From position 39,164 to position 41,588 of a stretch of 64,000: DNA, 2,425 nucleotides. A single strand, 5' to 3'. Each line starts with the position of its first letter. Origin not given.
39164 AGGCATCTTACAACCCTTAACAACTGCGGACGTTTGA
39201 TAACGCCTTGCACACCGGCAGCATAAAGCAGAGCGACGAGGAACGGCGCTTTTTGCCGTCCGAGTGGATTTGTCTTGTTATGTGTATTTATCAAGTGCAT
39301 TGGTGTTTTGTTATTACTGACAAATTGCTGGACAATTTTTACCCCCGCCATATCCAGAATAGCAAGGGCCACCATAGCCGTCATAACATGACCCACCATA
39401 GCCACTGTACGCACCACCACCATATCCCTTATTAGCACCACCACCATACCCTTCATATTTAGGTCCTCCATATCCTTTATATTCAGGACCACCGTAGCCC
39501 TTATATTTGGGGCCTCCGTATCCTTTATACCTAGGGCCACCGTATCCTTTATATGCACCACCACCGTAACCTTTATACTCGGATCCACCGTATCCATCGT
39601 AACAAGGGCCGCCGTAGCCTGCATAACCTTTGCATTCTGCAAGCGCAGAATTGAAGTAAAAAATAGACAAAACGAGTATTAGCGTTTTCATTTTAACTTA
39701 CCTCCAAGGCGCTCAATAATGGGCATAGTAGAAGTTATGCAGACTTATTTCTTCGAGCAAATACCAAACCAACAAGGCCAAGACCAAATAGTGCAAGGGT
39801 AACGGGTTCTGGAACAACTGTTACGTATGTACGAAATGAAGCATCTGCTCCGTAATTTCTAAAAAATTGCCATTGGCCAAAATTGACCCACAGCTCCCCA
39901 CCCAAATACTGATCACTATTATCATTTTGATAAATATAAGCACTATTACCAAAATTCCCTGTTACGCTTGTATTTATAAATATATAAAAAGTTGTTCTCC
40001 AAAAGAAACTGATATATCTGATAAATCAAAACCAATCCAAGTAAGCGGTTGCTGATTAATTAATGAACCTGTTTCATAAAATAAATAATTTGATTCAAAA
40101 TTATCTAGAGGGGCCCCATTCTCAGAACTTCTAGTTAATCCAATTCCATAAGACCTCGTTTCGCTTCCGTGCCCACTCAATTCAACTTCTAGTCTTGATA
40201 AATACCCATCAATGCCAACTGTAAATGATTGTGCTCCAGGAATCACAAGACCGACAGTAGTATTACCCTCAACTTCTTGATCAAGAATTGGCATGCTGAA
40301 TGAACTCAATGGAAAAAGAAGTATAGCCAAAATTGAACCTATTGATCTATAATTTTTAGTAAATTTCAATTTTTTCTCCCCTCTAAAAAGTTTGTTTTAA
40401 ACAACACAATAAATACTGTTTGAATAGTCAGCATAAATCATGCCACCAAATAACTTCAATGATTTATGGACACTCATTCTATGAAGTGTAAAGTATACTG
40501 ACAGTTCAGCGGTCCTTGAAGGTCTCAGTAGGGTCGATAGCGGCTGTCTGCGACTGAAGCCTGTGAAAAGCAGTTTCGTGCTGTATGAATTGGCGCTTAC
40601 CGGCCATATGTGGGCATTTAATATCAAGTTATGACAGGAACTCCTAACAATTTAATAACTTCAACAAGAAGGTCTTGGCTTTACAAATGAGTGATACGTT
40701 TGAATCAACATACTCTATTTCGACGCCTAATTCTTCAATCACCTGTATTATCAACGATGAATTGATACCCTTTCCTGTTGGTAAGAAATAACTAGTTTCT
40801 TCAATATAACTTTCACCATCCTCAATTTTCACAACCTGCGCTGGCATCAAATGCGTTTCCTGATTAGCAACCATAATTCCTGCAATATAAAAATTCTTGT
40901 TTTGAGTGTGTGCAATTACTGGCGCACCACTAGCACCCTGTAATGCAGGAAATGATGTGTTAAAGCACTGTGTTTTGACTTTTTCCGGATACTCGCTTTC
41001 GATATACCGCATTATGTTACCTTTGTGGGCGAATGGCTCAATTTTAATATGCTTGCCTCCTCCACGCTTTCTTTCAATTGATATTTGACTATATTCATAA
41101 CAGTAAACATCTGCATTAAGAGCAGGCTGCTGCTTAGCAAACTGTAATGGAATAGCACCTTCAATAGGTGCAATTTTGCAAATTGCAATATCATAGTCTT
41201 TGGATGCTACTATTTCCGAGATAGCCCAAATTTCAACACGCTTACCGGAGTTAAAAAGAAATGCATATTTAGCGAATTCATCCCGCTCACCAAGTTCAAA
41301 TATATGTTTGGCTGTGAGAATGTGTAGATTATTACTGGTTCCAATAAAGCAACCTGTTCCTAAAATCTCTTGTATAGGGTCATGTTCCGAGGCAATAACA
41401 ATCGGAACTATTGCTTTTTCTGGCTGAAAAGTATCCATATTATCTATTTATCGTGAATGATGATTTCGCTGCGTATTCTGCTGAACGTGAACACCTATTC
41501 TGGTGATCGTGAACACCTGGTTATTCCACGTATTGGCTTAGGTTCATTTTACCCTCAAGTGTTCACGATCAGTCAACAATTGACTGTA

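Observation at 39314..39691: Secreted protein built from about 11 tandem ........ octapeptide repeats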

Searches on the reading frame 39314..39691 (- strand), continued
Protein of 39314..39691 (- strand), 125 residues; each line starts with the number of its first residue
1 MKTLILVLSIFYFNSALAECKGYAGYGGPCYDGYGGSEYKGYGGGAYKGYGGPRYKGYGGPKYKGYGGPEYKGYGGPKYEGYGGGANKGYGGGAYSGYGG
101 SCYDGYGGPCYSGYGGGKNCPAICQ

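Call 46: search_protein_families(library=ncbifam, proteins=[L018:4348-5322:-, L030:5959-6381:+, P0028, P0044, L016:6359-7300:-], max_evalue=0.001)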
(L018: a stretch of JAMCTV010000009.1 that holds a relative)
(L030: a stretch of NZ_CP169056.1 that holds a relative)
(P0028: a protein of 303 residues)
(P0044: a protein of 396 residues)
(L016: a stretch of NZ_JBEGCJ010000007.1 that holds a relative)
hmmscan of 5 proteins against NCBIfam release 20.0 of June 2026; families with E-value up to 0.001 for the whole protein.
L018:4348-5322:- (324 aa): 12 families
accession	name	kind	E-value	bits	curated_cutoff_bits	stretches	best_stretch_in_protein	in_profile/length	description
TIGR02249.1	integrase_gron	subfamily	7.9e-154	511.7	265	1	9-323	1-315/315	integron integrase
NF011946.0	PRK15417.1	equivalog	5.4e-122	407.2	435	1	6-323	13-330/337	integron integrase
NF040815.2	recomb_XerA_Arch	equivalog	4.4e-55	187.1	220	2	17-188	7-175/263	site-specific tyrosine recombinase/integron integrase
TIGR02224.1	recomb_XerC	equivalog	4.3e-46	157.6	335.15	2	243-308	212-277/295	tyrosine recombinase XerC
TIGR02225.1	recomb_XerD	equivalog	8e-46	156.7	329.6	2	240-310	206-276/290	site-specific tyrosine recombinase XerD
NF001399.0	PRK00283.1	subfamily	1.1e-44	152.8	279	1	26-310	26-285/300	tyrosine recombinase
NF002331.0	PRK01287.1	subfamily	2.4e-32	112.3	371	2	244-309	247-313/365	site-specific tyrosine recombinase XerC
NF003462.0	PRK05084.1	equivalog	1.5e-19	70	267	2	242-313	280-349/360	tyrosine recombinase XerS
NF007370.0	PRK09870.1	subfamily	5.3e-11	42.5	221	1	245-307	116-178/200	tyrosine-type DNA invertase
NF007371.0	PRK09871.1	subfamily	5.8e-10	39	222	1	241-307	107-173/198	tyrosine-type DNA invertase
NF040693.1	recomb_GmtY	equivalog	4e-06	26.3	340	1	248-307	372-431/441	gamma-mobile-trio recombinase GmtY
NF041502.1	integrase_1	equivalog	0.00011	21.1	350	1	240-309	285-361/484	site-specific integrase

L030:5959-6381:+ (140 aa): 0 families

P0028 (303 aa): 1 family
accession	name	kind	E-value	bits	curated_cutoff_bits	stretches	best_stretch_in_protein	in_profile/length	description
NF033786.1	phenyl_MerG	equivalog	1e-05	25.6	350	1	35-147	88-212/217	phenylmercury resistance protein MerG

P0044 (396 aa): 19 families
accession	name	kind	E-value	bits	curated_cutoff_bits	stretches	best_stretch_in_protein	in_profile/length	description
TIGR02917.1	PEP_TPR_lipo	equivalog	1.9e-16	59.1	312.2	2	62-240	627-804/899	XrtA/PEP-CTERM system TPR-repeat protein PrsT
NF040959.1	MamA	equivalog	2.5e-16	59.8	200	1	132-235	100-202/204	magnetosome protein MamA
TIGR02521.1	type_IV_pilW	equivalog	3e-13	49.9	154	2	142-202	36-96/234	type IV pilus biogenesis/stability protein PilW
TIGR00540.1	TPR_hemY_coli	hypoth_equivalog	5.1e-10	38.7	142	1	90-231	250-384/385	heme biosynthesis-associated TPR protein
TIGR02552.1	LcrH_SycD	equivalog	6.5e-10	38.8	104.8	1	135-235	16-115/136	SycD/LcrH family type III secretion system chaperone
TIGR00990.1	3a0801s09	subfamily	1.8e-07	30.2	757.25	1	143-239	337-432/615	mitochondrial import receptor subunit TOM70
NF033762.1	social_mot_Tgl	equivalog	4.5e-07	29.5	225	1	76-230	75-228/252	social motility TPR repeat lipoprotein Tgl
NF033758.1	gliding_GltE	equivalog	9.8e-07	28.1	225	1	183-240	268-324/411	adventurous gliding motility TPR repeat lipoprotein GltE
NF033920.0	C39_PA2778_fam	equivalog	1.4e-06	27.9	150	0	150-232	169-250/255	PA2778 family cysteine peptidase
NF002725.1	PRK02603.1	equivalog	8e-06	26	143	1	150-235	48-135/173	photosystem I assembly protein Ycf3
NF052415.1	T3SS_chap_SctY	equivalog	1.1e-05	25.9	70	1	139-231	8-102/106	type III secretion apparatus assembly chaperone SctY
NF008757.0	PRK11788.1-5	equivalog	1.7e-05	24.1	363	1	146-232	189-275/388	lipopolysaccharide assembly protein LapB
NF009037.0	PRK12370.1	equivalog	5.5e-05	21.7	589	1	153-241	320-407/553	HilA/EilA family virulence transcriptional regulator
NF052312.1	T9SS_PorW_SprE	equivalog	6.6e-05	21.8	250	1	148-256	152-266/716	type IX secretion system periplasmic lipoprotein PorW/SprE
TIGR02795.1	tol_pal_ybgF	equivalog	0.00018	22.1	90.1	1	142-238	7-108/119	tol-pal system protein YbgF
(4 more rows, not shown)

L016:6359-7300:- (313 aa): 4 families
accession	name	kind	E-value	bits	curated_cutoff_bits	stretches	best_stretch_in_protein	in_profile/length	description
NF033786.1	phenyl_MerG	equivalog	1.8e-50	171.9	350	3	159-298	63-211/217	phenylmercury resistance protein MerG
NF038194.1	AlgK_TPR_lipo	equivalog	1.4e-33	116.2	700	4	155-296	294-432/448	alginate biosynthesis TPR repeat lipoprotein AlgK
NF045484.1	TransRegExoR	equivalog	3e-24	85.7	450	3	75-124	61-110/267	exopolysaccharide production regulator ExoR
NF047621.1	FlgprotMotXVib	equivalog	8.1e-17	61.4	330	3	53-152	72-171/211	flagellar protein MotX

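Call 58: predict_structure(alignment_id=A2)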
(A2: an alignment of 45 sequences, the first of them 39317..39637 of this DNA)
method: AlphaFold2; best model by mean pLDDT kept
length: 107 residues; sequences in the alignment: 45
mean_pLDDT: 82.7   pTM: 0.55
mean pLDDT of the five models: 82.7, 79.1, 77.4, 74.6, 47.3
residues with pLDDT >= 90: 6; 70-90: 98; 50-70: 3; < 50: 0
segments of 3 or more residues with pLDDT < 50: none
pLDDT, mean of each block of 10 residues (from residue 1): 78 85 88 89 88 84 78 79 84 78 77
secondary structure, 60 per line:
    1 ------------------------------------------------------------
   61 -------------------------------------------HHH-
elements in order:

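Call 62: fold_search(model_id=the predicted structure, library=pdb)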
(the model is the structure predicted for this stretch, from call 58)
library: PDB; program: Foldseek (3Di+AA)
matches with E <= 10: 0; with E <= 0.001: 0
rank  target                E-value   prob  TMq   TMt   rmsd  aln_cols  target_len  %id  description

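Call 66: search_dna_similar(query=L030:5959-6381:+, collection=plasmids, mode=protein, max_evalue=0.001, max_rows=15)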
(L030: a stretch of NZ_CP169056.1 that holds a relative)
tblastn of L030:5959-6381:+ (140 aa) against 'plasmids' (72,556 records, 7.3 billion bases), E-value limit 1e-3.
No match.

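Call 67: search_dna_similar(query=L030:5959-6381:+, collection=phages, mode=protein, max_evalue=0.001, max_rows=15)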
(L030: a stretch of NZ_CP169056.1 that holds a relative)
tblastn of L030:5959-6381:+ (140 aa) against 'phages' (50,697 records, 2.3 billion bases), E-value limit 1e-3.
No match.

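Call 72: list_cluster_members(proteins=[window:39314-39691:-, window:31106-32941:-, window:40644-41438:-])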
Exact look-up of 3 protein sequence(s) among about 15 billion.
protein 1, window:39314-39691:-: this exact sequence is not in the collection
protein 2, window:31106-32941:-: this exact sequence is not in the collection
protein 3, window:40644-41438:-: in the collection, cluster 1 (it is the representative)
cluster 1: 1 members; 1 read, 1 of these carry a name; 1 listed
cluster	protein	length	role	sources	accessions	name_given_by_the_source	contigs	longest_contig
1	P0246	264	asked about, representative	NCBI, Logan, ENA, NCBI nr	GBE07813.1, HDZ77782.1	hypothetical protein BMS3Abin11_00930 [bacterium BMS3Abin11]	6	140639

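Call 75: search_protein_families(library=pfam, alignment_id=A3, max_evalue=0.001)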
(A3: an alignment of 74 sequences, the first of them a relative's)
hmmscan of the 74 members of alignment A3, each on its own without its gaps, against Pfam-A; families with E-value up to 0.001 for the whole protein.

A. member 1, P0025 (415 aa): 0 families

B. families by the number of members that match (of 74 scanned): 27 families (the first 25 are shown)
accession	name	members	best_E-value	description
PF13432.12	TPR_16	9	9.2e-14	Tetratricopeptide repeat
PF00515.34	TPR_1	9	6e-13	Tetratricopeptide repeat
PF07719.23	TPR_2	7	9.1e-16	Tetratricopeptide repeat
PF13431.12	TPR_17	4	2.7e-10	Tetratricopeptide repeat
PF13176.12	TPR_7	4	4.9e-09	Tetratricopeptide repeat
PF13181.12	TPR_8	3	8.3e-12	Tetratricopeptide repeat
PF13511.11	DUF4124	3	2.3e-08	Domain of unknown function (DUF4124)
PF13424.12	TPR_12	3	0.00021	Tetratricopeptide repeat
PF08238.18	Sel1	2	4e-11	Sel1 repeat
PF14559.12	TPR_19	2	5.1e-09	Tetratricopeptide repeat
PF08239.17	SH3_3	1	1.9e-13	Bacterial SH3 domain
PF13428.12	TPR_14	1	1.9e-11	Tetratricopeptide repeat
PF13414.12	TPR_11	1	3.3e-10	TPR repeat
PF13174.12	TPR_6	1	1.9e-09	Tetratricopeptide repeat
PF06347.19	SH3_4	1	2.1e-08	Bacterial SH3 domain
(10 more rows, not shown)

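Call 79: find_related_loci(query=A2, collection=viral_contigs, flank=5000)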
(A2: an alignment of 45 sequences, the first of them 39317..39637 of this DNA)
Query A2 (107 aa) in viral_contigs; peptide patterns used: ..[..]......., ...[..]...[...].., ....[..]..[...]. (x = any residue, [..] = any of these).
129 stretches matched a pattern; 4 encode a relative of the query (tblastn E <= 1e-3); 4 distinct loci.
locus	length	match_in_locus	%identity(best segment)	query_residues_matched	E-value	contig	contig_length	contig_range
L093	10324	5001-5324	60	1-107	6e-32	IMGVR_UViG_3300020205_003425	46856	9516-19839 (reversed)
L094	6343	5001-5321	62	1-107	1e-27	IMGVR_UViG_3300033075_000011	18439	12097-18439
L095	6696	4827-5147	62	1-107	2e-27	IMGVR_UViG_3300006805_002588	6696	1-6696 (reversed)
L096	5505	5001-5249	54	25-107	3e-17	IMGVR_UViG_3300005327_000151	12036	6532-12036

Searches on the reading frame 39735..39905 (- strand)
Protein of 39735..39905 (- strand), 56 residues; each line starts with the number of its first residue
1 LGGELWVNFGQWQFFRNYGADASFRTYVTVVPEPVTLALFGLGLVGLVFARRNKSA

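Call 5: search_protein_families(library=pfam, proteins=[window:39735-39905:-], max_evalue=0.1)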
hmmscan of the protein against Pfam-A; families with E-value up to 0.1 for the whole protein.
window:39735-39905:- (56 aa): 2 families
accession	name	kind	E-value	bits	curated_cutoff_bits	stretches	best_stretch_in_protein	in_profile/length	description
PF07589.16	PEP-CTERM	-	2.4e-07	31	20.7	1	31-52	2-24/24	PEP-CTERM motif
PF18205.6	VPDSG-CTERM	-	0.0021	18.3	25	1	36-52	8-24/26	VPDSG-CTERM motif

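Call 6: search_protein_families(library=ncbifam, proteins=[window:39735-39905:-], max_evalue=0.1)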
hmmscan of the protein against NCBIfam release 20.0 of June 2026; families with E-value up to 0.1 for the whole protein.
window:39735-39905:- (56 aa): 15 families
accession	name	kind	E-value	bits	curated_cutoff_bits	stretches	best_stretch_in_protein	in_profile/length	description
NF033554.9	floc_PepA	equivalog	3.9e-10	40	80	1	17-55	227-261/261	flocculation-associated PEP-CTERM protein PepA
NF038125.1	PEP_CTERM_THxN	subfamily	1.9e-09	37.5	85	1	23-54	214-246/246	THxN family PEP-CTERM protein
NF041538.1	PEP_EDSA_1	subfamily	1.6e-08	34.6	100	1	25-52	277-305/307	EDSAP-1 family PEP-CTERM protein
TIGR02595.1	PEP_CTERM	domain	9.3e-07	29.3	16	1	31-54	1-23/24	PEP-CTERM sorting domain-containing protein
NF038129.1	PEP_NF038129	equivalog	4.5e-06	26.6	65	1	22-53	161-193/194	NF038129 family PEP-CTERM protein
NF041927.1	Xrt_dep_XDP1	equivalog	8.2e-06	26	125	1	28-54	216-242/242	exosortase-dependent surface protein XDP1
NF038118.1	PEP_CTERM_CCXG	equivalog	2e-05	24.4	90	1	11-54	162-199/199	CCXG family PEP-CTERM protein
NF038120.1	PEP_CTERM_QFxxD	subfamily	7.4e-05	22.7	80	1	28-52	190-214/215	NF038120 family PEP-CTERM protein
NF038126.1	PEP_CTERM_FxDxF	subfamily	0.00014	22.2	50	1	26-52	138-164/165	FxDxF family PEP-CTERM protein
NF033947.0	PEP-cistern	hypoth_equivalog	0.00017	21.4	60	1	19-53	161-195/195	cistern family PEP-CTERM protein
NF038124.1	PEP_CTERM_TLD_A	exception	0.00085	19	100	1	28-52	208-234/235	PEP_CTERM-anchored TLD domain-containing protein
TIGR03778.1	VPDSG_CTERM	subfamily_domain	0.0012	18.9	22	1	36-52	7-23/24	VPDSG-CTERM sorting domain-containing protein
NF038119.1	PEP_CTERM_MHFG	equivalog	0.013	15.8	100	1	21-53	226-258/260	MHFG family PEP-CTERM protein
TIGR03901.2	MYXO-CTERM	domain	0.038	14.4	20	1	34-52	12-31/34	MYXO-CTERM sorting domain-containing protein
TIGR03382.1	GC_trans_RRR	domain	0.056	14.1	15.85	1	34-52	9-27/27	MYXO-CTERM sorting domain-containing protein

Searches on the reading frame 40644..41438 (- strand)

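Call 5: search_protein_families(library=pfam, proteins=[window:40644-41438:-], max_evalue=0.1)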
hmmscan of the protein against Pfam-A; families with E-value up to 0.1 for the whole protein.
window:40644-41438:- (264 aa): 2 families
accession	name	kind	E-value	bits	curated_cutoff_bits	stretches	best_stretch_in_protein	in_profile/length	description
PF13365.12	Trypsin_2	-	1.8e-09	38.9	27.6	1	27-177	1-137/144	Trypsin-like peptidase domain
PF00089.32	Trypsin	-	0.013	15.8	20.6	1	35-192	33-198/220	Trypsin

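Call 6: search_protein_families(library=ncbifam, proteins=[window:40644-41438:-], max_evalue=0.1)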
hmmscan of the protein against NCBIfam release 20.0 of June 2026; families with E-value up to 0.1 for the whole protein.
window:40644-41438:- (264 aa): 0 families
